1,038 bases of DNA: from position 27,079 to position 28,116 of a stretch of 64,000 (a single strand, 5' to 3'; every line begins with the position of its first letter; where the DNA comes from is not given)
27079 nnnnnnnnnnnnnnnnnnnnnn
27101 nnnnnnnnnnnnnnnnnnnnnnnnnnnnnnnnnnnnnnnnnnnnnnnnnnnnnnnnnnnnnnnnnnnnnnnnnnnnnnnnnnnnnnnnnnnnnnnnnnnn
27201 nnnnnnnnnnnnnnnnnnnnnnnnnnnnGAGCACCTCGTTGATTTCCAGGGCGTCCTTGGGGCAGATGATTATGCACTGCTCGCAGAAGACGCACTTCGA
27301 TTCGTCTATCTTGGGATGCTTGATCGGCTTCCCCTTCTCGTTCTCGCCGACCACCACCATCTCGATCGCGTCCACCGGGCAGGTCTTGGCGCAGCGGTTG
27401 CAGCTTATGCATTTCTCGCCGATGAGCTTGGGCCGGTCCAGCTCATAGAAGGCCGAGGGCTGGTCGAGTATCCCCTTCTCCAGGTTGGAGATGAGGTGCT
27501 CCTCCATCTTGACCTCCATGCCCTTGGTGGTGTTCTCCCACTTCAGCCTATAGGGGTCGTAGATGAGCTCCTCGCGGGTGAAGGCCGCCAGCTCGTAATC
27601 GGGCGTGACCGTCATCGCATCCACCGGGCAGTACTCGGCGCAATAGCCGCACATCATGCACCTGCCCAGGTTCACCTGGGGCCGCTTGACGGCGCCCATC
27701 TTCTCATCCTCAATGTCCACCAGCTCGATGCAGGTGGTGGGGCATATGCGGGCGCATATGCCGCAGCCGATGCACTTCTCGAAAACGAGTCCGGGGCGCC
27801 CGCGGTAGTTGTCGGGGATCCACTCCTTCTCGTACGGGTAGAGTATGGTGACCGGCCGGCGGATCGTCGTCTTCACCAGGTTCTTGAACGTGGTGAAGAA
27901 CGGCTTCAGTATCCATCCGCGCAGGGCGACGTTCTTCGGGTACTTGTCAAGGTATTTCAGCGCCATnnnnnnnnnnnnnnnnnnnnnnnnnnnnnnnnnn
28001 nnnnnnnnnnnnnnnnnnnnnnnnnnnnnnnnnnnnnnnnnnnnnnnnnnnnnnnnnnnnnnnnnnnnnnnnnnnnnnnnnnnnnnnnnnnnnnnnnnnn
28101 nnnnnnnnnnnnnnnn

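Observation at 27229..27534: NuoI/FpoI carries an extra C-terminal 2x[4Fe-4S] ferredoxin module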

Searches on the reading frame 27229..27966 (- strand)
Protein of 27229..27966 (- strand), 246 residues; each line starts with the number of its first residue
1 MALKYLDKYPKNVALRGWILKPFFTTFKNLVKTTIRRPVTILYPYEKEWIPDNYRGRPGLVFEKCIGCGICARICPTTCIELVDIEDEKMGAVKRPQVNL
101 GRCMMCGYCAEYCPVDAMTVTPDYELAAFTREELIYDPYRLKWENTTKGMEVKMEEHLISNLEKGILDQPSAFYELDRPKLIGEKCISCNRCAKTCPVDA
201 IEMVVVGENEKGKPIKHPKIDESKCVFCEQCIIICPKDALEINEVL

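Call 5: search_protein_families(library=pfam, proteins=[window:27229-27966:-], max_evalue=0.01)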
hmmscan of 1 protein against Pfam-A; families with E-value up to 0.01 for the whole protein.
window:27229-27966:- (246 aa): 16 families
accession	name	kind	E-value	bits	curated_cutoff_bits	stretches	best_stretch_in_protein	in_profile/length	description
PF00037.32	Fer4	-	9e-27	92.2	21.1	4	96-118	1-23/24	4Fe-4S binding domain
PF12838.12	Fer4_7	-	2.8e-22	79.4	27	2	185-239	1-52/52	4Fe-4S dicluster domain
PF14697.11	Fer4_21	-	2.1e-16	60.2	35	2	63-119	6-58/59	4Fe-4S dicluster domain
PF13484.11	Fer4_16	-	3.5e-15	56.9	30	2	185-213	1-28/66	4Fe-4S double cluster binding domain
PF13237.11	Fer4_10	-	3.9e-15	56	25.5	2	62-114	6-53/53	4Fe-4S dicluster domain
PF13187.11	Fer4_9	-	9.3e-15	54.8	27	3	185-239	1-51/52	4Fe-4S dicluster domain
PF12797.12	Fer4_2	-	1.7e-14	53.1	24.5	3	60-77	5-22/22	4Fe-4S binding domain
PF12837.12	Fer4_6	-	5.5e-14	51.8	25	2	184-201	7-24/24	4Fe-4S binding domain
PF25160.1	LdpA_Fe-S-bd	-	1.8e-13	50.5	27.6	2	180-204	22-46/49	LdpA Fe-S cluster-binding domain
PF12800.12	Fer4_4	-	2.2e-08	34.1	24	1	184-198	2-16/17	4Fe-4S binding domain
PF13183.11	Fer4_8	-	1e-07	32.8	27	2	101-199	3-67/68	4Fe-4S dicluster domain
PF12798.12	Fer4_3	-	2.1e-07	31.7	27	0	103-117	1-15/15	4Fe-4S binding domain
PF17179.9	Fer4_22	-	1.5e-06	29.4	27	0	64-89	1-28/95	4Fe-4S dicluster domain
PF13534.11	Fer4_17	-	3.6e-06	27.8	22.2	0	60-77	41-58/61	4Fe-4S dicluster domain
PF13370.11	Fer4_13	-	0.00018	22.6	24.5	0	63-78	4-19/58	4Fe-4S single cluster domain of Ferredoxin I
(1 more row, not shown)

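Call 6: search_protein_families(library=ncbifam, proteins=[window:27229-27966:-], max_evalue=0.01)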
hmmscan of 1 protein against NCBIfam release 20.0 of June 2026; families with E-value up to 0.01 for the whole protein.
window:27229-27966:- (246 aa): 94 families (the best 25 are shown)
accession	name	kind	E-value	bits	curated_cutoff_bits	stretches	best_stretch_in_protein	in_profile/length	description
TIGR01971.1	NuoI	subfamily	1.9e-48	163.1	113.05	2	31-140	6-120/121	NADH-quinone oxidoreductase, chain I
NF004541.0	PRK05888.2-2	equivalog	1.3e-42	145.5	217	2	23-149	24-142/168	NADH-quinone oxidoreductase subunit NuoI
NF004537.0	PRK05888.1-3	equivalog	3e-39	134.7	163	2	27-169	27-164/204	NADH-quinone oxidoreductase subunit NuoI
NF004543.0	PRK05888.2-5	equivalog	3.6e-37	128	243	2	19-134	20-131/217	NADH-quinone oxidoreductase subunit NuoI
NF040612.1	F420_dehyd_FpoI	exception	7.9e-35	119.6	180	2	28-144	7-127/135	F420H2 dehydrogenase subunit FpoI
NF004536.0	PRK05888.1-1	equivalog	4.6e-34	117.3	212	2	28-148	18-144/180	NADH-quinone oxidoreductase subunit NuoI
TIGR00403.1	ndhI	equivalog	5.1e-34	117.5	302.35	2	32-140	31-141/183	NAD(P)H-quinone oxidoreductase subunit I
NF009053.0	PRK12387.1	subfamily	6.3e-34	117.3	204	2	31-136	5-108/180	formate hydrogenlyase complex iron-sulfur subunit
NF004545.0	PRK05888.3-1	equivalog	1.1e-33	116.1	229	2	8-143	16-147/154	NADH-quinone oxidoreductase subunit NuoI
NF010590.0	PRK13984.1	equivalog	2.9e-31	108.3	946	2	21-139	9-129/611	putative oxidoreductase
NF006221.0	PRK08348.1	subfamily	1.6e-30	105.5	124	2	26-132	6-108/136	NADH-plastoquinone oxidoreductase subunit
NF004539.0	PRK05888.1-5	equivalog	1.7e-30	105.9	225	2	14-143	7-142/162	NADH-quinone oxidoreductase subunit NuoI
NF004540.0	PRK05888.2-1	equivalog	1.8e-30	105.3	215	2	26-143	7-125/139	NADH-quinone oxidoreductase subunit NuoI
NF004546.0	PRK05888.3-3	equivalog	4.2e-30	104.6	260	2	37-144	38-150/196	NADH-quinone oxidoreductase subunit NuoI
NF006076.0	PRK08222.1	equivalog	6.3e-27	94.5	270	2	30-134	4-106/181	hydrogenase 4 subunit H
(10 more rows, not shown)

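Call 8: find_homologous_proteins(query=window:27229-27966:-, max_evalue=0.00001)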
Query window:27229-27966:- (246 aa): 258 proteins with E <= 0.00001 among 436 candidates; the best 120 are listed.
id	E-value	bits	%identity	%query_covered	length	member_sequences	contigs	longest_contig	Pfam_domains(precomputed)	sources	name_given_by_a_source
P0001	5.8e-152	522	87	100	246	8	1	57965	PF14697.12,PF12837.13,PF12798.13,PF13484.12,PF12838.13,PF13534.12,PF12800.13,PF12797.13,PF00037.33,PF25160.2,PF13237.12,PF13183.12,PF13187.12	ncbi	-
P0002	2.3e-136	471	78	100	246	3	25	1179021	PF14697.12,PF17179.10,PF12837.13,PF12798.13,PF13484.12,PF12838.13,PF13534.12,PF12800.13,PF12797.13,PF00037.33,PF25160.2,PF13237.12,PF13183.12,PF13187.12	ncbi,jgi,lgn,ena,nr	ncbi:MAG: NADH-quinone oxidoreductase subunit [Candidatus Methanomethylophilaceae archaeon]|nr:NADH-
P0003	2.0e-116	406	67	100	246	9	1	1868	PF14697.12,PF17179.10,PF12837.13,PF12798.13,PF13484.12,PF12838.13,PF13534.12,PF12800.13,PF12797.13,PF00037.33,PF25160.2,PF13237.12,PF13183.12,PF13187.12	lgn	-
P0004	3.2e-116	405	67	100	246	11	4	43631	PF14697.12,PF17179.10,PF12837.13,PF12798.13,PF13484.12,PF12838.13,PF13534.12,PF12800.13,PF12797.13,PF00037.33,PF25160.2,PF13237.12,PF13183.12,PF13187.12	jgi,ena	-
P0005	2.9e-115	402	70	100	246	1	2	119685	PF14697.12,PF17179.10,PF12837.13,PF13484.12,PF12838.13,PF13534.12,PF12800.13,PF12797.13,PF00037.33,PF25160.2,PF13237.12,PF13183.12,PF13187.12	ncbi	-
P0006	5.2e-115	401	69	100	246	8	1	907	PF14697.12,PF17179.10,PF12837.13,PF13484.12,PF12838.13,PF13534.12,PF12797.13,PF00037.33,PF25160.2,PF13237.12,PF13183.12,PF13187.12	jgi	-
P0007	9.3e-114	397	68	100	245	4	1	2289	PF14697.12,PF17179.10,PF12837.13,PF12798.13,PF13484.12,PF12838.13,PF13534.12,PF12800.13,PF12797.13,PF00037.33,PF25160.2,PF13237.12,PF13183.12,PF13370.12,PF13187.12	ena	-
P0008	1.3e-112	393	68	100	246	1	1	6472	PF14697.12,PF12797.13,PF12837.13,PF00037.33,PF13484.12,PF12838.13,PF25160.2,PF13237.12,PF13183.12,PF13187.12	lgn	-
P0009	1.4e-112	393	67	100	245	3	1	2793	PF14697.12,PF17179.10,PF12837.13,PF12798.13,PF13484.12,PF12838.13,PF13534.12,PF12800.13,PF12797.13,PF00037.33,PF25160.2,PF13237.12,PF13183.12,PF13187.12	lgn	-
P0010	1.7e-112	393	67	100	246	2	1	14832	PF14697.12,PF17179.10,PF12837.13,PF13484.12,PF12838.13,PF13534.12,PF12800.13,PF12797.13,PF00037.33,PF25160.2,PF13237.12,PF13183.12,PF13187.12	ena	-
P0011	3.2e-112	392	67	100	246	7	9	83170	PF14697.12,PF12797.13,PF12837.13,PF00037.33,PF13484.12,PF12838.13,PF25160.2,PF13237.12,PF13183.12,PF13187.12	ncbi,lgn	-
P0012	5.3e-112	391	67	100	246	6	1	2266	PF14697.12,PF17179.10,PF12837.13,PF13484.12,PF12838.13,PF13534.12,PF12800.13,PF12797.13,PF00037.33,PF25160.2,PF13237.12,PF13183.12,PF13187.12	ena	-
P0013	6.6e-112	391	67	100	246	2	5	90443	PF14697.12,PF12797.13,PF12837.13,PF00037.33,PF13484.12,PF12838.13,PF25160.2,PF13237.12,PF13183.12,PF13187.12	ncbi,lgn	-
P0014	1.1e-111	390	66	99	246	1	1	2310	PF14697.12,PF17179.10,PF12837.13,PF13484.12,PF12838.13,PF13534.12,PF12797.13,PF00037.33,PF25160.2,PF13237.12,PF13183.12,PF13187.12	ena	-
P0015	1.1e-111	390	67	100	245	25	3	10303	PF14697.12,PF17179.10,PF12837.13,PF12798.13,PF13484.12,PF12838.13,PF13534.12,PF12800.13,PF12797.13,PF00037.33,PF25160.2,PF13237.12,PF13183.12,PF13187.12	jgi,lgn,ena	jgi:NADH-quinone oxidoreductase subunit I/NAD(P)H-quinone oxidoreductase subunit I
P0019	3.1e-111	389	67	100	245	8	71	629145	PF14697.12,PF17179.10,PF12797.13,PF12837.13,PF00037.33,PF13484.12,PF12838.13,PF25160.2,PF13237.12,PF13183.12,PF13187.12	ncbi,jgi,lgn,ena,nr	ncbi:MAG: 4Fe-4S binding protein [Candidatus Methanomethylophilaceae archaeon]|jgi:NADH-quinone oxid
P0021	1.6e-110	386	67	100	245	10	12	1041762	PF14697.12,PF17179.10,PF12837.13,PF13484.12,PF12838.13,PF13534.12,PF12797.13,PF00037.33,PF25160.2,PF13237.12,PF13183.12,PF13187.12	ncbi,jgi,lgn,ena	jgi:NADH-quinone oxidoreductase subunit I/NAD(P)H-quinone oxidoreductase subunit I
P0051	4.9e-106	372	85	76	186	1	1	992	PF14697.12,PF12837.13,PF12798.13,PF13484.12,PF12838.13,PF13534.12,PF12800.13,PF12797.13,PF00037.33,PF25160.2,PF13237.12,PF13183.12,PF13187.12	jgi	-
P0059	1.2e-104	367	64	100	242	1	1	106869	PF14697.12,PF12837.13,PF13484.12,PF12838.13,PF13534.12,PF12800.13,PF12797.13,PF00037.33,PF25160.2,PF13237.12,PF13183.12,PF13187.12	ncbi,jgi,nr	ncbi:MAG: 4Fe-4S binding protein [Methanomassiliicoccaceae archaeon]|jgi:NADH-quinone oxidoreductase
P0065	2.1e-103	363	63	100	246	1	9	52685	PF14697.12,PF17179.10,PF12837.13,PF13484.12,PF12838.13,PF13534.12,PF12800.13,PF12797.13,PF00037.33,PF25160.2,PF13237.12,PF13183.12,PF13187.12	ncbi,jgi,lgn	jgi:NADH-quinone oxidoreductase subunit I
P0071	6.2e-102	358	61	100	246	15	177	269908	PF14697.12,PF12837.13,PF12798.13,PF13484.12,PF12838.13,PF13534.12,PF12800.13,PF12797.13,PF00037.33,PF25160.2,PF13237.12,PF13183.12,PF13187.12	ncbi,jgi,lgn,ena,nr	ncbi:MAG: 4Fe-4S binding protein [Candidatus Methanomethylophilaceae archaeon]|nr:4Fe-4S binding pro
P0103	6.3e-92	325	55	99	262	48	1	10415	PF14697.12,PF12797.13,PF12837.13,PF00037.33,PF13484.12,PF12838.13,PF25160.2,PF13237.12,PF13183.12,PF12800.13,PF13187.12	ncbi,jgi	jgi:NADH-quinone oxidoreductase subunit I/NAD(P)H-quinone oxidoreductase subunit I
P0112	3.1e-90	320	56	100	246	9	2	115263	PF14697.12,PF12797.13,PF12837.13,PF00037.33,PF13484.12,PF12838.13,PF13534.12,PF25160.2,PF13237.12,PF13183.12,PF13187.12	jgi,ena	jgi:NADH-quinone oxidoreductase, chain I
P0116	8.0e-90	318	55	99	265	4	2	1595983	PF14697.12,PF12797.13,PF12837.13,PF00037.33,PF13484.12,PF12838.13,PF13534.12,PF25160.2,PF13237.12,PF13183.12,PF13187.12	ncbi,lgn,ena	-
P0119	5.3e-89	316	55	100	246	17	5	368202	PF14697.12,PF12797.13,PF12837.13,PF00037.33,PF13484.12,PF12838.13,PF13534.12,PF25160.2,PF13237.12,PF13183.12,PF13187.12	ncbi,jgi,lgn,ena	-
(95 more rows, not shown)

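Call 23: find_related_loci(query=A1, collection=genome_contigs, flank=10000)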
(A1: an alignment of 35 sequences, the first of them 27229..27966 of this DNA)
Query A1 (246 aa) in genome_contigs; peptide patterns used: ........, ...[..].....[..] (x = any residue, [..] = any of these).
429 stretches matched a pattern; 416 encode a relative of the query (tblastn E <= 1e-3); the best 80 are kept; 80 distinct loci.
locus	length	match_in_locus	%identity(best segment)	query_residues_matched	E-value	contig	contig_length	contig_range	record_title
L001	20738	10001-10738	92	1-246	1e-158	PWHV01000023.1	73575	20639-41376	MAG: Methanomassiliicoccaceae archaeon isolate T1Sed10_112 T1-Sed10-C149, whole genome shotgun sequence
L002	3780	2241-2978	87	1-246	6e-155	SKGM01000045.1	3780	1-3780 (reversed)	MAG: Candidatus Methanomethylophilaceae archaeon isolate CSBr16_145 CSBr16-45034, whole genome shotgun sequence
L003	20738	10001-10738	87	1-246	8e-150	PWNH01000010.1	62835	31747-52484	MAG: Methanomassiliicoccaceae archaeon isolate CSSed10_308 CS-Sed10-C347, whole genome shotgun sequence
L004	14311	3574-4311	86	1-246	5e-149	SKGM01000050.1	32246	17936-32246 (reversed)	MAG: Candidatus Methanomethylophilaceae archaeon isolate CSBr16_145 CSBr16-674, whole genome shotgun sequence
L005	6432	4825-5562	84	1-246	4e-146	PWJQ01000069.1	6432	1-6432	MAG: Methanomassiliicoccaceae archaeon isolate CSSed10_161R1 CS-Sed10-C38512, whole genome shotgun sequence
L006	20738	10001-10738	78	1-246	7e-136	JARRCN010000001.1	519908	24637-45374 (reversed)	MAG: Candidatus Methanomethylophilaceae archaeon isolate DJKA113_NP-J24_bin.23 scaffold_0, whole genome shotgun sequence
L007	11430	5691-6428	67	1-246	1e-116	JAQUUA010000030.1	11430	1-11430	MAG: Candidatus Methanomethylophilaceae archaeon isolate STD2_132 NODE_22136_length_11430_cov_3.676104_Sandtown_D2, whol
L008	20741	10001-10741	68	1-246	8e-115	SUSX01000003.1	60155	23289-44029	MAG: Thermoplasmata archaeon isolate SIG5 NODE_2792_length_60155_cov_2.053159, whole genome shotgun sequence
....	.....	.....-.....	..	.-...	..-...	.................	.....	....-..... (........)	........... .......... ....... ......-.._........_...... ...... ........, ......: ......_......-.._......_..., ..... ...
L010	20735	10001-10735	67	1-246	4e-113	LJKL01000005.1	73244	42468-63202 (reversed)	Methanomassiliicoccales archaeon RumEn M2 contig00017, whole genome shotgun sequence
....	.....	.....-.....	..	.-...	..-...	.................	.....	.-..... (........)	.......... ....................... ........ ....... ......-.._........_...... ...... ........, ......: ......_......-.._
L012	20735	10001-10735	67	1-246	2e-112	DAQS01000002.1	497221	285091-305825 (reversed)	MAG TPA_asm: Methanomassiliicoccaceae archaeon UBA381 UBA381_contig_1106, whole genome shotgun sequence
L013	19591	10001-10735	67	1-246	1e-111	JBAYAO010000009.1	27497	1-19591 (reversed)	MAG: Candidatus Methanomethylophilaceae archaeon isolate SO_2016_CLC_T1_8 scaffold00861_PH3_Jul14_2016, whole genome sho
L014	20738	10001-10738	67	1-246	8e-112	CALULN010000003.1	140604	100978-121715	MAG: Candidatus Methanomethylophilaceae archaeon isolate E17__bin108 genome assembly, contig: E17__k127_2070476, whole g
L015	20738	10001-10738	68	1-246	1e-111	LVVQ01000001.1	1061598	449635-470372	MAG: Candidatus Methanarcanum hacksteinii isolate Mx02 scaffold_1, whole genome shotgun sequence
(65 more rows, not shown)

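Call 27: search_protein_representatives(protein=window:27229-27966:-)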
Query: 246 residues. Proteins with E-value up to 0.001 (for the whole library): 6340; up to 1e-10: 1434; up to 1e-30: 19. The best 150 are listed.
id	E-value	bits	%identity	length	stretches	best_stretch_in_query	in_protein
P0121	2.3e-88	312.0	59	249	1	17-245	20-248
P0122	7.4e-72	257.9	55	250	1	15-246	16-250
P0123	4.7e-55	202.8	59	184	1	1-150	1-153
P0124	2.8e-51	190.5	42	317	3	9-143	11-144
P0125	4.6e-45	170.1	48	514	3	35-144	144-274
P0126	6.0e-41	156.6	41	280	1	10-243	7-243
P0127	1.4e-39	152.1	40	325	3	17-88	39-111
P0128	2.5e-39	151.3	68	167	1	42-140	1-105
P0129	5.0e-39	150.3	46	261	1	11-241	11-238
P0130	2.7e-38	147.9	40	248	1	12-242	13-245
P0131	1.6e-36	142.1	47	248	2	53-245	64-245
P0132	2.8e-36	141.3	42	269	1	14-244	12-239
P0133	4.7e-36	140.5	43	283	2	86-243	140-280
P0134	2.4e-35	138.2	37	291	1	11-244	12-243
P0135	4.1e-35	137.5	60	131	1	105-246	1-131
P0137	3.8e-32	127.8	41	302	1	19-244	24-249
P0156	1.0e-25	106.6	39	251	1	17-240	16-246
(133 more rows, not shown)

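Call 29: list_cluster_members(proteins=[P0122, P0124, P0126, P0127, P0129, P0130, P0131, P0132, P0134, P0137])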
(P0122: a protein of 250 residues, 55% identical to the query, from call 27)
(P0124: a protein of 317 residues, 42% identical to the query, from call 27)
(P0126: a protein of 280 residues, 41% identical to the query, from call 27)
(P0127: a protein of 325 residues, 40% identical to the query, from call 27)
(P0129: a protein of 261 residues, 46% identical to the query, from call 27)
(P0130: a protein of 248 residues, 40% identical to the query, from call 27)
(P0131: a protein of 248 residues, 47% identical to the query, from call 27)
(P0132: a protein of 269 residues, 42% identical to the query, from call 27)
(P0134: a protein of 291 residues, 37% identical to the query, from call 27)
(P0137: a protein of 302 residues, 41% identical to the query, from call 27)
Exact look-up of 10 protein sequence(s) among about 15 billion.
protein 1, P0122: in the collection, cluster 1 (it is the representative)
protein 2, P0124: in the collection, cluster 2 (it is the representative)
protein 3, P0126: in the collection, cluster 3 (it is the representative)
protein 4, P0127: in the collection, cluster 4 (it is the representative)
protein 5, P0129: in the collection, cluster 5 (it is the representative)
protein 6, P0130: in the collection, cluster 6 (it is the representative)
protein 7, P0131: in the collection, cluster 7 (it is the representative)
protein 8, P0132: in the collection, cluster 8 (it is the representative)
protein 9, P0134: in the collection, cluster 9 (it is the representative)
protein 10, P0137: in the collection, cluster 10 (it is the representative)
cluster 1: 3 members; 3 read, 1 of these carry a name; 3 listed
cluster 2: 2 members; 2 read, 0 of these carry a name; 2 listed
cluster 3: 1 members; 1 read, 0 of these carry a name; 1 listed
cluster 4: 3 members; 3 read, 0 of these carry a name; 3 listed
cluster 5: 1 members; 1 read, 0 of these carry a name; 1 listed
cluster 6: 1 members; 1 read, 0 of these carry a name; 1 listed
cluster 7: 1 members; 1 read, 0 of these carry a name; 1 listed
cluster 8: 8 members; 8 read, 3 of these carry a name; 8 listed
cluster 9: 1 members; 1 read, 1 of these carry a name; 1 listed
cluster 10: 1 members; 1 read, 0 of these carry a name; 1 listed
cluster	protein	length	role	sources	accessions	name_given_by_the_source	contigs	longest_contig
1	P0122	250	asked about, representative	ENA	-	-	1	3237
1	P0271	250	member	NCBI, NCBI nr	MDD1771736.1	MAG: 4Fe-4S binding protein [Methanomassiliicoccales archaeon] | 4Fe-4S binding protein [Methanomassiliicoccales archaeon]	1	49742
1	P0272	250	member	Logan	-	-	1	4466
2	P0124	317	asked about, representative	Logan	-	-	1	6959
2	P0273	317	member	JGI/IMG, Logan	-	-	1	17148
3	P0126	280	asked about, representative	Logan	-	-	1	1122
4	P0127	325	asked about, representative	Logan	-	-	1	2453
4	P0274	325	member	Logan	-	-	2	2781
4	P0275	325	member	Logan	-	-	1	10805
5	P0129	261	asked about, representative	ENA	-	-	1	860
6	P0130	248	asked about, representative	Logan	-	-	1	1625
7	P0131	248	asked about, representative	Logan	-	-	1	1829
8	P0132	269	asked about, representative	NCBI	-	-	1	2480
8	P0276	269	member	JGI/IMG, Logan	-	formate hydrogenlyase subunit 6/NADH:ubiquinone oxidoreductase subunit I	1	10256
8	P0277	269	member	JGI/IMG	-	formate hydrogenlyase subunit 6/NADH:ubiquinone oxidoreductase subunit I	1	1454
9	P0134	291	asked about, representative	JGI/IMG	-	formate hydrogenlyase subunit 6/NADH:ubiquinone oxidoreductase subunit I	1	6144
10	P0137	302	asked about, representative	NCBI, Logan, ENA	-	-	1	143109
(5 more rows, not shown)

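Call 31: predict_structure(alignment_id=A1)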
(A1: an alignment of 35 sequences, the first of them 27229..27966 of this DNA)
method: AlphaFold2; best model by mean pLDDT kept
length: 246 residues; sequences in the alignment: 35
mean_pLDDT: 76.1   pTM: 0.63
mean pLDDT of the five models: 76.1, 69.9, 63.9, 62.3, 55.4
residues with pLDDT >= 90: 12; 70-90: 172; 50-70: 35; < 50: 27
segments of 3 or more residues with pLDDT < 50: 1-6, 13-16, 36-49
pLDDT, mean of each block of 10 residues (from residue 1): 48 52 71 52 45 78 88 88 86 88 83 88 61 78 81 72 75 79 85 87 83 84 85 88 75
secondary structure, 60 per line:
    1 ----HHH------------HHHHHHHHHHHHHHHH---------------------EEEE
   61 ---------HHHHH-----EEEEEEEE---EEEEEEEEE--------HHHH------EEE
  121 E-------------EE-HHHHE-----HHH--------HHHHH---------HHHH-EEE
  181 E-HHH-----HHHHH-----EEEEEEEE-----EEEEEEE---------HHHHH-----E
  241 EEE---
elements in order: H20-35 E57-60 H70-74 E80-87 E91-99 H108-111 E118-121 H138-141 H159-163 H173-176 E178-181 H191-195 E201-208 E214-220 H230-234 E240-243
